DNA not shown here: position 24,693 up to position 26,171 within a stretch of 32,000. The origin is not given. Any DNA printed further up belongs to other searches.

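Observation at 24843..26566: DUF262 (GmrS-like) plus HEPN two-gene cassette: candidate uncharacterised defence/abortive-infection system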

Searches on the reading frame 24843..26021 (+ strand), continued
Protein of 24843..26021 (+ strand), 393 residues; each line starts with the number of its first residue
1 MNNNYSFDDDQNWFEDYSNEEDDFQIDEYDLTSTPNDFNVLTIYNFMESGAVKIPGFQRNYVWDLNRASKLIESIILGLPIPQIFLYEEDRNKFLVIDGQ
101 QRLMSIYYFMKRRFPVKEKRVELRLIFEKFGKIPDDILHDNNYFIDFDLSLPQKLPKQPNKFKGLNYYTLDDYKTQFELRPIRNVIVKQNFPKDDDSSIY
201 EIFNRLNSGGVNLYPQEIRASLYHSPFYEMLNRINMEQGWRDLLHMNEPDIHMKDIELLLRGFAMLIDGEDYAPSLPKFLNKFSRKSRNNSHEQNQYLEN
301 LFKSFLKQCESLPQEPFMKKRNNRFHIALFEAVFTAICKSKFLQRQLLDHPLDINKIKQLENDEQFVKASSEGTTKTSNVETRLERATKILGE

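Call 50: find_related_loci(query=A2, collection=viral_contigs, flank=4000)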
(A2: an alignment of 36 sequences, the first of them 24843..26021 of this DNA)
Query A2 (393 aa) in viral_contigs; peptide patterns used: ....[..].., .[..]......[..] (x = any residue, [..] = any of these).
65 stretches matched a pattern; 39 encode a relative of the query (tblastn E <= 1e-3); 39 distinct loci.
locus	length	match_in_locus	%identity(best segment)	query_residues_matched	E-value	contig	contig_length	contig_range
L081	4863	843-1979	63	13-391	8e-171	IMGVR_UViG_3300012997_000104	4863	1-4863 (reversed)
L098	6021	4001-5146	62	13-392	2e-165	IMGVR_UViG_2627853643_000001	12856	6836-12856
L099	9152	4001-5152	61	10-393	1e-159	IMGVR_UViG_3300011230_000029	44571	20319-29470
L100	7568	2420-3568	59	9-391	6e-158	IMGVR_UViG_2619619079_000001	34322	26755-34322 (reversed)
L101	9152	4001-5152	55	9-391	2e-140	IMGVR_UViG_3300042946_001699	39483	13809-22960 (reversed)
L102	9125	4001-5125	52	15-391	1e-127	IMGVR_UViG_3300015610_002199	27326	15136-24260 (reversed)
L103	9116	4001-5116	52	19-392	6e-127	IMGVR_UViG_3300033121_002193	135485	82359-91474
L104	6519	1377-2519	48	12-392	3e-124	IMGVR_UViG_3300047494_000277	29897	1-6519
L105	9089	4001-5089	52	27-391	2e-123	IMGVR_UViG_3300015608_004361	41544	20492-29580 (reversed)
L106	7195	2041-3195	50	9-392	6e-122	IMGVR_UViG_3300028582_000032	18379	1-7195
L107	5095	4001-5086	51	28-391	5e-118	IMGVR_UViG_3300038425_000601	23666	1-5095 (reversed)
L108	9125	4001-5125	52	19-391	1e-117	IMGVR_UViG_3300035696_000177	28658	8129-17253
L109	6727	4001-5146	50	10-391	2e-116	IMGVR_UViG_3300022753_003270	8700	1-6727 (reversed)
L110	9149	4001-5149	48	9-391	2e-111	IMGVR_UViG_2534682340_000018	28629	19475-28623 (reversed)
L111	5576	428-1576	48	9-391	2e-111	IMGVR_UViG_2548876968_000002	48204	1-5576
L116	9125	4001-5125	44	17-393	3e-99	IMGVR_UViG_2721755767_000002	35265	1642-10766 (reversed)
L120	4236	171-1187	33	14-391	9e-49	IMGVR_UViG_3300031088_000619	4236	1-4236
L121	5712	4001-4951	30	37-384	9e-42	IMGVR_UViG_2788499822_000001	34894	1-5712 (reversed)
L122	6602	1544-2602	30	1-389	1e-41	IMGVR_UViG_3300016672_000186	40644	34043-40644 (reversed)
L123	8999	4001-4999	29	27-388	7e-40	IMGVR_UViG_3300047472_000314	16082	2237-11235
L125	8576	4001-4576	29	38-261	1e-19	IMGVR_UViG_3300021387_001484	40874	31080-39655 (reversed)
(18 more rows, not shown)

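Call 52: search_protein_families(library=padloc, proteins=[L120:144-1193:+, L120:1202-1693:+, L122:1544-2614:+, L122:2620-3156:+, L123:3938-5020:+, L123:5033-5506:+, L121:3884-4987:+, L121:4990-5712:+, L125:3659-5020:+, L125:5016-6089:+], max_evalue=0.001)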
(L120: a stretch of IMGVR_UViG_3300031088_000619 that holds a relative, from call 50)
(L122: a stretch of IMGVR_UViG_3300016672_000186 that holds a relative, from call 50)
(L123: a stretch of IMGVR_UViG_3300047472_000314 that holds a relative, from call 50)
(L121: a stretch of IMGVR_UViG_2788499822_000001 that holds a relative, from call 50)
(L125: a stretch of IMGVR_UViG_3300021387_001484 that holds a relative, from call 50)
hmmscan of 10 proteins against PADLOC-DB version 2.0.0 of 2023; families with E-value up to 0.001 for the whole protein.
L120:144-1193:+ (350 aa): 17 families
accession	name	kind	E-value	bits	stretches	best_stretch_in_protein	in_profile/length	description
PDLC03877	NsnA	-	2.2e-63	212.8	1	22-348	42-379/385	-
PDLC04027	PD-T4-2_A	-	2.6e-44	149.7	1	43-348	50-361/363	-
PDLC03418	REase_II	-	1.1e-10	39.2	1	34-193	26-168/372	Type II restriction enzyme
PDLC04151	HEC-05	-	8.3e-10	36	1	22-81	17-76/600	-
PDLC04154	HEC-06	-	4.2e-08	30.3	1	42-99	21-84/569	-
PDLC04150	HEC-05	-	1.1e-07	29.1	1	27-87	4-64/583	-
PDLC04155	HEC-06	-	1.9e-07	28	1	43-100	19-83/562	-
PDLC02792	SspE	-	5e-07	26.4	1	45-72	24-51/771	SspE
PDLC04157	HEC-06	-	7e-07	26.2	1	33-103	11-88/558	-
PDLC02687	Orf5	-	9.7e-07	25.9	0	44-99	17-78/543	Orf5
PDLC02786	SspE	-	1.4e-05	21.6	0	44-72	23-51/766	SspE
PDLC02695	Orf5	-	1.8e-05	21.4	0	43-65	18-40/601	Orf5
PDLC02686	Orf5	-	5.9e-05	19.7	0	43-98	19-87/566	Orf5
PDLC02693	Orf5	-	0.00015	18.9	0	42-100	6-76/543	Orf5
PDLC04709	PDC-M55C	-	0.00095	15.9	0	23-81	7-65/554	-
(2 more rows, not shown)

L120:1202-1693:+ (164 aa): 0 families

L122:1544-2614:+ (357 aa): 21 families
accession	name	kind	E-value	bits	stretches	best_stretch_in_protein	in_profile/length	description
PDLC03877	NsnA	-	2.7e-63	212.6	1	16-355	28-379/385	-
PDLC04027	PD-T4-2_A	-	5.4e-43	145.4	1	49-331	49-336/363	-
PDLC04151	HEC-05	-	4.4e-10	36.9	1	31-94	19-82/600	-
PDLC04150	HEC-05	-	1.3e-09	35.5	1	35-95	5-65/583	-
PDLC03418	REase_II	-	2.4e-09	34.8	1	53-196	34-164/372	Type II restriction enzyme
PDLC02792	SspE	-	2e-08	31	1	42-79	15-51/771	SspE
PDLC04154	HEC-06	-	4.2e-08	30.3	1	50-105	22-83/569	-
PDLC04155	HEC-06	-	1.2e-07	28.6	1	49-107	18-83/562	-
PDLC02687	Orf5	-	1.9e-07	28.2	0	51-105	17-77/543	Orf5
PDLC02786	SspE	-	2.2e-07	27.6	0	51-79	23-51/766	SspE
PDLC02695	Orf5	-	3.9e-07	26.8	0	48-73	16-41/601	Orf5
PDLC04157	HEC-06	-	1.9e-06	24.8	1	45-108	16-86/558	-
PDLC02787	SspE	-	9.2e-05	18.9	0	51-79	23-51/727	SspE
PDLC02789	SspE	-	0.00014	18.5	0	96-140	89-131/749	SspE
PDLC02790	SspE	-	0.00018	17.7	0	52-76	16-40/776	SspE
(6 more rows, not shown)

L122:2620-3156:+ (179 aa): 0 families

L123:3938-5020:+ (361 aa): 16 families
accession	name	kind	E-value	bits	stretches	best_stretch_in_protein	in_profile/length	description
PDLC03877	NsnA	-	5.2e-67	224.8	1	24-358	42-380/385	-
PDLC04027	PD-T4-2_A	-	7.4e-52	174.6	1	38-357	43-361/363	-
PDLC04151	HEC-05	-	3.3e-11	40.6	1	29-77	22-70/600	-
PDLC04157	HEC-06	-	2.3e-10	37.7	1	31-160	7-145/558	-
PDLC04155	HEC-06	-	6.2e-10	36.2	1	31-136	5-115/562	-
PDLC03418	REase_II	-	2.1e-09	35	1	36-198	23-162/372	Type II restriction enzyme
PDLC02700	Orf5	-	5.5e-08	30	1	42-147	7-120/555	Orf5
PDLC04150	HEC-05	-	6.2e-08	29.9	1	33-87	8-62/583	-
PDLC04154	HEC-06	-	3.8e-07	27.1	1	46-105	23-88/569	-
PDLC04709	PDC-M55C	-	4e-06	23.7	1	35-81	17-63/554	-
PDLC02695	Orf5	-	4e-06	23.5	0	45-69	18-42/601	Orf5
PDLC04156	HEC-06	-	8.4e-06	22.6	1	46-101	20-83/562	-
PDLC02693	Orf5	-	9.1e-06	22.9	1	44-171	6-146/543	Orf5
PDLC02792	SspE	-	6.1e-05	19.5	0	84-103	85-104/771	SspE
PDLC02687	Orf5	-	0.00012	19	1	48-104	19-81/543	Orf5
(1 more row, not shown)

L123:5033-5506:+ (158 aa): 0 families

L121:3884-4987:+ (368 aa): 15 families
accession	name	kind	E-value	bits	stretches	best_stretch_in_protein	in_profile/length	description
PDLC03877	NsnA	-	1.3e-85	286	1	21-366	33-382/385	-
PDLC04027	PD-T4-2_A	-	1.6e-42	143.9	1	42-361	39-359/363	-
PDLC03418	REase_II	-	2.6e-10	38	1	57-191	35-162/372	Type II restriction enzyme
PDLC04151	HEC-05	-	1.2e-09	35.4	1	40-84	25-69/600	-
PDLC04150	HEC-05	-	2.5e-08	31.2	1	42-95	9-62/583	-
PDLC04157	HEC-06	-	6.3e-08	29.7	1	37-111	5-87/558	-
PDLC04154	HEC-06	-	6.6e-08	29.7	1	43-111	11-87/569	-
PDLC04155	HEC-06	-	1.7e-07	28.1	1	40-110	6-84/562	-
PDLC02792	SspE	-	1.1e-06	25.3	1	53-78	22-47/771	SspE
PDLC02686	Orf5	-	8.7e-06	22.5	1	50-111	16-91/566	Orf5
PDLC02695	Orf5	-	1.4e-05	21.7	0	52-77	16-42/601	Orf5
PDLC04709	PDC-M55C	-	2.1e-05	21.4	1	44-94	18-68/554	-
PDLC02687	Orf5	-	4e-05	20.6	1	50-111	12-81/543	Orf5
PDLC02786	SspE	-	0.00011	18.6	0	51-78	20-47/766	SspE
PDLC02690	Orf5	-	0.00014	18.9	1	54-111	8-74/531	Orf5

L121:4990-5712:+ (240 aa): 0 families

L125:3659-5020:+ (454 aa): 8 families
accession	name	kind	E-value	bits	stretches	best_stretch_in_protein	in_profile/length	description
PDLC03877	NsnA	-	1.1e-102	342.2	1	83-444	31-378/385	-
PDLC04027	PD-T4-2_A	-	1.8e-43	147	1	94-434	17-350/363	-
PDLC03418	REase_II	-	7.1e-12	43.1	1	126-268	29-158/372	Type II restriction enzyme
PDLC04150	HEC-05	-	4.5e-07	27.1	1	114-170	7-62/583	-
PDLC04709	PDC-M55C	-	6.9e-06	23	1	108-168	8-67/554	-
PDLC04151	HEC-05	-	2.2e-05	21.4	1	112-164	23-74/600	-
PDLC04154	HEC-06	-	3.7e-05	20.6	1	118-191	12-92/569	-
PDLC02792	SspE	-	0.001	15.5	0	127-157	21-51/771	SspE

L125:5016-6089:+ (358 aa): 99 families (the best 25 are shown)
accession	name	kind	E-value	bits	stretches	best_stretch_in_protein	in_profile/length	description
PDLC03878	NsnB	-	3e-92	308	1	7-349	6-343/345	-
PDLC04148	HEC-03B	-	3.1e-32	110.2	2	218-341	315-437/458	-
PDLC04707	PDC-M55A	-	4e-31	106.4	2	126-355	188-416/421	-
PDLC02979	AriA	-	7.5e-22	76.6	2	188-286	265-373/373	-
PDLC04176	HEC-01A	-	5.6e-18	63.4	2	166-287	193-322/371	-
PDLC00091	GajA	-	2e-16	58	2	245-284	300-340/627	AAA ATPase domain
PDLC00096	GajA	-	1e-15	55.5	2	245-287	292-338/630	AAA ATPase domain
PDLC00067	GajA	-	3e-13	47.1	2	8-46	10-47/604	AAA ATPase domain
PDLC04033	PD-T4-4_A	-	3.1e-13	47.7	1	239-306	323-390/460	-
PDLC02980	AriA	-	3.5e-13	48.2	2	240-287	257-304/304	-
PDLC00069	GajA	-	7.6e-12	42.4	2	245-286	338-381/687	AAA ATPase domain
PDLC00066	GajA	-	1.5e-11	41.6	2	245-287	282-322/567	AAA ATPase domain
PDLC04175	HEC-01A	-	5.5e-11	40.1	1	6-50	9-52/363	-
PDLC00082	GajA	-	7.1e-11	39.2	1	245-289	376-421/694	AAA ATPase domain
PDLC02358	Old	-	9.8e-11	39.1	2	8-54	9-55/578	Old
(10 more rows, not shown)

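Call 53: search_protein_families(library=pfam, proteins=[L120:1202-1693:+, L122:2620-3156:+, L123:5033-5506:+, L121:4990-5712:+, L116:5155-5688:+, L120:1711-2721:+], max_evalue=0.1)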
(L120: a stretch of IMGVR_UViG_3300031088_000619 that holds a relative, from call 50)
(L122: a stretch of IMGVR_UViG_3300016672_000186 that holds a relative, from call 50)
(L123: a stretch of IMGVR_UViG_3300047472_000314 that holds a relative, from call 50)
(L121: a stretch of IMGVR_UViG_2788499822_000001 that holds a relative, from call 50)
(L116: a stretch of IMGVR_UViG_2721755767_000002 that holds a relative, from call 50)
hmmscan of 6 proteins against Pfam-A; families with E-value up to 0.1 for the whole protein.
L120:1202-1693:+ (164 aa): 4 families
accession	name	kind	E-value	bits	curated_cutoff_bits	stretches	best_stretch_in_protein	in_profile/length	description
PF18735.6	HEPN_RiboL-PSP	-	2.8e-11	44.1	28.4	1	14-151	11-186/191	RiboL-PSP-HEPN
PF18731.6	HEPN_Swt1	-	0.00054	20.7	27.5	1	76-151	42-115/115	Swt1-like HEPN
PF22103.2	ElaD_SseL-like_N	-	0.02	15.5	27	1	102-155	54-103/108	ElaD/SseL N-terminal domain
PF04699.19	P16-Arc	-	0.093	13.6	21.9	0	20-101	30-104/150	ARP2/3 complex 16 kDa subunit (p16-Arc)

L122:2620-3156:+ (179 aa): 2 families
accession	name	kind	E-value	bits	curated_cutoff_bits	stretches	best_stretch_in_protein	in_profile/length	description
PF18735.6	HEPN_RiboL-PSP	-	3.3e-05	24.3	28.4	1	19-149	19-187/191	RiboL-PSP-HEPN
PF18737.6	HEPN_MAE_28990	-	0.0063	17.2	26.8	1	26-148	77-199/211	MAE_28990/MAE_18760-like HEPN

L123:5033-5506:+ (158 aa): 2 families
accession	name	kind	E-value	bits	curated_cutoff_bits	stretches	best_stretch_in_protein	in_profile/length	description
PF18735.6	HEPN_RiboL-PSP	-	2.5e-09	37.8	28.4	1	28-156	23-189/191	RiboL-PSP-HEPN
PF18737.6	HEPN_MAE_28990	-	0.00077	20.1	26.8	1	96-152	138-195/211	MAE_28990/MAE_18760-like HEPN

L121:4990-5712:+ (240 aa): 2 families
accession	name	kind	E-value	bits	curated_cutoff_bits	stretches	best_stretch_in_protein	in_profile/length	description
PF18735.6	HEPN_RiboL-PSP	-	1.5e-11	45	28.4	1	41-218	29-189/191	RiboL-PSP-HEPN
PF18737.6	HEPN_MAE_28990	-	0.038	14.6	26.8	1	45-201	41-185/211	MAE_28990/MAE_18760-like HEPN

L116:5155-5688:+ (178 aa): 4 families
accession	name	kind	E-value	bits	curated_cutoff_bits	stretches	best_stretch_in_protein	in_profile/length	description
PF18735.6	HEPN_RiboL-PSP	-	5.3e-14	53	28.4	1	18-171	11-189/191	RiboL-PSP-HEPN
PF11976.14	Rad60-SLD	-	0.033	14.5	23.8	0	143-160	16-33/72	Ubiquitin-2 like Rad60 SUMO-like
PF03309.20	Pan_kinase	-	0.039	14.3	24.7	1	90-161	5-77/205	Type III pantothenate kinase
PF14372.11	hAT-like_RNase-H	-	0.04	14.6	27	0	144-175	34-65/100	hAT-like transposase, RNase-H fold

L120:1711-2721:+ (337 aa): 1 family
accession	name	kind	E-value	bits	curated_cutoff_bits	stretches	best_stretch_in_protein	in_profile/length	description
PF04607.23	RelA_SpoT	-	8.9e-19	68.3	27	1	45-168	1-112/113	Region found in RelA / SpoT proteins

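Call 78: search_protein_families(library=phrogs, proteins=[window:24843-26021:+], max_evalue=0.001)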
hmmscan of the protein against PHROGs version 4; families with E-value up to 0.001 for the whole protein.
window:24843-26021:+ (393 aa): 3 families
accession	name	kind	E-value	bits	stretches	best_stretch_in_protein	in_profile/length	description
phrog_2598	-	unknown function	3e-95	320.3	1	12-392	6-350/352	-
phrog_1583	-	unknown function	1.3e-20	74.5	1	31-221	14-171/417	-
phrog_26759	-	unknown function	8.1e-08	32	1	35-114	6-88/593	-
